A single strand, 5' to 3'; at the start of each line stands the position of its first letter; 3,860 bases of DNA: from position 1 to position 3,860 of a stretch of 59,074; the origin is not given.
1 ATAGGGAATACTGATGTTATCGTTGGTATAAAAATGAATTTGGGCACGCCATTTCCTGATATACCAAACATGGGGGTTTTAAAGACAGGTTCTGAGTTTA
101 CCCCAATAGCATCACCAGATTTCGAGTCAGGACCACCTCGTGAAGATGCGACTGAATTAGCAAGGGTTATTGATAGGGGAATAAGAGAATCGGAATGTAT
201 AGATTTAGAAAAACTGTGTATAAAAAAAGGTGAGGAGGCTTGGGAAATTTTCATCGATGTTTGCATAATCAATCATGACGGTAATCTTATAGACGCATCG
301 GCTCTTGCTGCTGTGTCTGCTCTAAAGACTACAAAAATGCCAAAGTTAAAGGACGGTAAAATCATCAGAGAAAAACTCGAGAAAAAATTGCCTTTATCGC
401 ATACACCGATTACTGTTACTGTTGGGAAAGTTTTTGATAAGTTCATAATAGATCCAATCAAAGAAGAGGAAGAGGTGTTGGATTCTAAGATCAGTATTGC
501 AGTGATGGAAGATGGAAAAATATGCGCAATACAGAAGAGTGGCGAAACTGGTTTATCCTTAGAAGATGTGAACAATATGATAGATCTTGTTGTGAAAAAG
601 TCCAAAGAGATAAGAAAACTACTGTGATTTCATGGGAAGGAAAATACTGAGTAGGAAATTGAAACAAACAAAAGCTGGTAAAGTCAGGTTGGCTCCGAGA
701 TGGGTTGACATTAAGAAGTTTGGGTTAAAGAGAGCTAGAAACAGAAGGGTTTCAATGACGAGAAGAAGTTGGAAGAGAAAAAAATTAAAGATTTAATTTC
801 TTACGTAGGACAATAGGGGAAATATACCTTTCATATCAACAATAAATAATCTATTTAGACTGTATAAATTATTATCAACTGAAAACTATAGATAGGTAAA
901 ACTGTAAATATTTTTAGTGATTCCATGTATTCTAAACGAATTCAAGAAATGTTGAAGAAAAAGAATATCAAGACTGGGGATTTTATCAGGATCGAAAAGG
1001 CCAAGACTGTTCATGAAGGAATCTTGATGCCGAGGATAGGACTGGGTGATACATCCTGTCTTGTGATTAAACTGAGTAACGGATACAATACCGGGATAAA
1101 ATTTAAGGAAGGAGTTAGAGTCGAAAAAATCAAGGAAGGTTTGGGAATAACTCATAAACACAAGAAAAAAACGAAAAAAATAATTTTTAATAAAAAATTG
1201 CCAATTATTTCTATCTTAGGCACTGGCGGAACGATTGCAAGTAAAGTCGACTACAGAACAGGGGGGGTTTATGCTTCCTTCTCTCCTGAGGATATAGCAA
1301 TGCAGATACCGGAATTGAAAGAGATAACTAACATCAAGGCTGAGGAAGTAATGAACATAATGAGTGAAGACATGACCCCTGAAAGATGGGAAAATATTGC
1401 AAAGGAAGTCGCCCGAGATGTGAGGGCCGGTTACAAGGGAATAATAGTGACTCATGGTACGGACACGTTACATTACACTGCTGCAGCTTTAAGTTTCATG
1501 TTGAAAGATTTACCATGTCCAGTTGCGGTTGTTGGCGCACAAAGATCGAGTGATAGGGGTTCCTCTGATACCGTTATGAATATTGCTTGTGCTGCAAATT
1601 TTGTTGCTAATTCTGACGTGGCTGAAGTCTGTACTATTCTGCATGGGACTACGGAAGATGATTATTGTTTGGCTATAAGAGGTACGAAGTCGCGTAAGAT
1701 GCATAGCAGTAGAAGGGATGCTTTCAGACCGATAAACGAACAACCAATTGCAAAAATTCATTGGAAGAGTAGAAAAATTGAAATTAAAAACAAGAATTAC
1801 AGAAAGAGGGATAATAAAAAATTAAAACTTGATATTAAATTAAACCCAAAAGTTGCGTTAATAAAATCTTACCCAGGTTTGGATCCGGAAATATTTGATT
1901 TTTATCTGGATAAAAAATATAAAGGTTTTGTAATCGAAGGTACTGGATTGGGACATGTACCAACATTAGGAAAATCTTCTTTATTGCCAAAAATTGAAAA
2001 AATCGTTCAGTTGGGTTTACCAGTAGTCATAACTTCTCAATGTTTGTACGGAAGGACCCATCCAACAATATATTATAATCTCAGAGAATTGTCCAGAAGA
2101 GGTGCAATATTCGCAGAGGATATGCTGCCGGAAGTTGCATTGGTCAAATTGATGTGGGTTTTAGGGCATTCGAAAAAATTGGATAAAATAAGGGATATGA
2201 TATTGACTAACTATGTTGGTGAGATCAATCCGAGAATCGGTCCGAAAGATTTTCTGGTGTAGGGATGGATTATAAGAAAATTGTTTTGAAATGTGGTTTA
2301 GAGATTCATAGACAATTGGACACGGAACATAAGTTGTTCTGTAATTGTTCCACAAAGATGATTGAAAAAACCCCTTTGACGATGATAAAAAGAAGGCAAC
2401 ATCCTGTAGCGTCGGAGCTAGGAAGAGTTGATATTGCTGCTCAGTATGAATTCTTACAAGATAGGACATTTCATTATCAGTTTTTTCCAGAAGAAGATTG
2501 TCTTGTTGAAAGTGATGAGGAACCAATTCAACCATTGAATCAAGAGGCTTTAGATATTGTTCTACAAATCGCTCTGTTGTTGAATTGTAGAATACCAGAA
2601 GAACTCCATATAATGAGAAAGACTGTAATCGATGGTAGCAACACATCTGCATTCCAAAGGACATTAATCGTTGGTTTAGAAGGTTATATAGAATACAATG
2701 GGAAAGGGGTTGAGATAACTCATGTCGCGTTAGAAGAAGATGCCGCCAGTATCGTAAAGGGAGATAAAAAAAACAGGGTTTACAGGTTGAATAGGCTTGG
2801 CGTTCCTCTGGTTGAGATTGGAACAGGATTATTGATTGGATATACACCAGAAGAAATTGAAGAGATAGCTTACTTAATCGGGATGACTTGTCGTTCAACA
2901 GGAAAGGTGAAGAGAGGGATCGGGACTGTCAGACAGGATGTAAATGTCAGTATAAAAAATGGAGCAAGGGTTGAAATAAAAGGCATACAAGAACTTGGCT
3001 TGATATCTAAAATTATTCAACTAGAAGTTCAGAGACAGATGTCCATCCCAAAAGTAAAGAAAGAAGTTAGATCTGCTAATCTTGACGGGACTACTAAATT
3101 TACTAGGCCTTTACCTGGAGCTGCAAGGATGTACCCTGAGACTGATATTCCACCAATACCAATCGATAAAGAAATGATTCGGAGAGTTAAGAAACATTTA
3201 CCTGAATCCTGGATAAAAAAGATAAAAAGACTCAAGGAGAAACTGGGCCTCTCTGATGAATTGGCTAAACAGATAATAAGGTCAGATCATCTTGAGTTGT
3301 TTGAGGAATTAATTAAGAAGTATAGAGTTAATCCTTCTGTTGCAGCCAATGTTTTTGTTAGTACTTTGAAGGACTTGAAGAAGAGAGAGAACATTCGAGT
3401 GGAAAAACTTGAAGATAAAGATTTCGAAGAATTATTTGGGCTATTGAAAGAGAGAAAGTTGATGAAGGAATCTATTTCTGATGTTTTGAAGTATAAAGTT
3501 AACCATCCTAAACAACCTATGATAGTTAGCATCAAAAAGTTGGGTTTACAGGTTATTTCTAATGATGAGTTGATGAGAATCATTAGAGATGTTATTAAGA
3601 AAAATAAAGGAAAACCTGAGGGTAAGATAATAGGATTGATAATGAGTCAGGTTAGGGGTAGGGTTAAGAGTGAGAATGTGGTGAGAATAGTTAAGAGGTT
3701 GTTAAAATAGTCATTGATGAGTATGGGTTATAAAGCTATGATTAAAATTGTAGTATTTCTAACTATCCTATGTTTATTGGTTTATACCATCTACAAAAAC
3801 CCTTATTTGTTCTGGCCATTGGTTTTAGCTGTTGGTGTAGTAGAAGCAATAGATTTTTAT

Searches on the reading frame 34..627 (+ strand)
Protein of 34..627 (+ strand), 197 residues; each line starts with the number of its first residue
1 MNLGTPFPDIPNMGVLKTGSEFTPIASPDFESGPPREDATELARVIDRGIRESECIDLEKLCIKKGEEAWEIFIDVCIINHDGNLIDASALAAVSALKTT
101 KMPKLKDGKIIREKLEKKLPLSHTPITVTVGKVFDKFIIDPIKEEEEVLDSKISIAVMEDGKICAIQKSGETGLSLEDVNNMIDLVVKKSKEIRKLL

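Call 79: search_protein_families(library=pfam, max_evalue=0.001, proteins=[window:34-627:+])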
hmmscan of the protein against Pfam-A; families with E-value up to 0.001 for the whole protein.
window:34-627:+ (197 aa): 2 families
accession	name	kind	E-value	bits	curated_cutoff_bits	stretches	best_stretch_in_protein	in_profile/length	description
PF01138.27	RNase_PH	-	7.8e-18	65.6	25.5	1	11-103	47-130/130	3' exoribonuclease family, domain 1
PF03725.20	RNase_PH_C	-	8e-17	61.4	20.8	1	123-185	1-63/67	3' exoribonuclease family, domain 2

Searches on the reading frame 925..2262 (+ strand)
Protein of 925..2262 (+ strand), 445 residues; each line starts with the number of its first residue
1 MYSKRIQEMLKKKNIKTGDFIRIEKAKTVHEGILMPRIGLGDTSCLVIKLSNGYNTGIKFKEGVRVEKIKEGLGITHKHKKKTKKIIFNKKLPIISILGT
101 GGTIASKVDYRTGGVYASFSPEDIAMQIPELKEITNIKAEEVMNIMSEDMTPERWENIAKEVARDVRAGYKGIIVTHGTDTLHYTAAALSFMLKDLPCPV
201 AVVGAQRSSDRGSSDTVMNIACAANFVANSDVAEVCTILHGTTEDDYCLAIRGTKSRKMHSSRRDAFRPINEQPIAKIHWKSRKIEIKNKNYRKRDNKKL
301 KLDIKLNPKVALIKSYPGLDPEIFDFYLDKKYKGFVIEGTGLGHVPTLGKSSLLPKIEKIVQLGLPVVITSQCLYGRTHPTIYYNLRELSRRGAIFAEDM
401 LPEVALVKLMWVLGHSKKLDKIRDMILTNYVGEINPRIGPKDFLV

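Call 9: search_protein_families(library=ncbifam, max_evalue=0.01, proteins=[window:925-2262:+])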
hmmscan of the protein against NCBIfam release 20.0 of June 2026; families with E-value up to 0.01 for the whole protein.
window:925-2262:+ (445 aa): 8 families
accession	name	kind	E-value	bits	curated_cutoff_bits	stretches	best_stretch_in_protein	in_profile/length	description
NF003217.0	PRK04183.1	equivalog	3e-165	549.9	310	1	14-440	2-417/420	Glu-tRNA(Gln) amidotransferase subunit GatD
TIGR02153.1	gatD_arch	equivalog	1.8e-160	534.1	324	1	29-437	1-402/405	Glu-tRNA(Gln) amidotransferase subunit GatD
TIGR00519.1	asnASE_I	subfamily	5.7e-124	413.5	260.5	1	93-435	2-336/337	type I asparaginase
NF006998.0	PRK09461.1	equivalog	7.2e-45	153.7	376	1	95-435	6-335/337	asparaginase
TIGR00520.1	asnASE_II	subfamily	1.1e-44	152.7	314.3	1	85-425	17-348/352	type II asparaginase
NF008304.0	PRK11096.1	equivalog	1.3e-34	119.3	506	1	91-426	22-345/348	L-asparaginase 2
TIGR02764.1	spore_ybaN_pdaB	equivalog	0.0026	17.6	237.4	0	144-196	127-177/191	polysaccharide deacetylase family sporulation protein PdaB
NF004059.0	PRK05576.1-2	equivalog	0.0038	16.9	274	1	128-195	49-116/236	cobalt-factor II C(20)-methyltransferase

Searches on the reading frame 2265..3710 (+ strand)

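Call 9: search_protein_families(library=ncbifam, max_evalue=0.01, proteins=[window:2265-3710:+])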
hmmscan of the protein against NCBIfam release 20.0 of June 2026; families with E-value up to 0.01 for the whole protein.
window:2265-3710:+ (481 aa): 9 families
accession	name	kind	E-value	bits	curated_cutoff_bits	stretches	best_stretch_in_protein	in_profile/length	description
NF003107.0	PRK04028.1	equivalog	3.7e-167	557.5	456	2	1-269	4-271/630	Glu-tRNA(Gln) amidotransferase subunit GatE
TIGR00134.1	gatE_arch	equivalog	1e-146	489.7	319.55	2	1-270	2-270/622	Glu-tRNA(Gln) amidotransferase subunit GatE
NF004012.0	PRK05477.1-2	equivalog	3.5e-52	177.8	338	2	91-480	53-478/481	Asp-tRNA(Asn)/Glu-tRNA(Gln) amidotransferase subunit GatB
TIGR00133.1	gatB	equivalog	3.3e-47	161.1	314.8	2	91-480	53-480/481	Asp-tRNA(Asn)/Glu-tRNA(Gln) amidotransferase subunit GatB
NF004014.0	PRK05477.1-4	equivalog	3.5e-36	124.9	414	2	91-480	51-474/475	Asp-tRNA(Asn)/Glu-tRNA(Gln) amidotransferase subunit GatB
NF004013.0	PRK05477.1-3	equivalog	7.4e-34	117.1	653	1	91-477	65-496/501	Asp-tRNA(Asn)/Glu-tRNA(Gln) amidotransferase subunit GatB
NF004011.1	PRK05477.1-1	equivalog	1.2e-30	106.8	680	1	91-476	51-469/475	Asp-tRNA(Asn)/Glu-tRNA(Gln) amidotransferase subunit GatB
NF004015.0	PRK05477.1-5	equivalog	7.9e-30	103.9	628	1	124-478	101-484/488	Asp-tRNA(Asn)/Glu-tRNA(Gln) amidotransferase subunit GatB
NF011291.0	PRK14703.1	equivalog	5.5e-07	28.2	681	1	309-463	589-746/769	glutamine--tRNA ligase/YqeY domain fusion protein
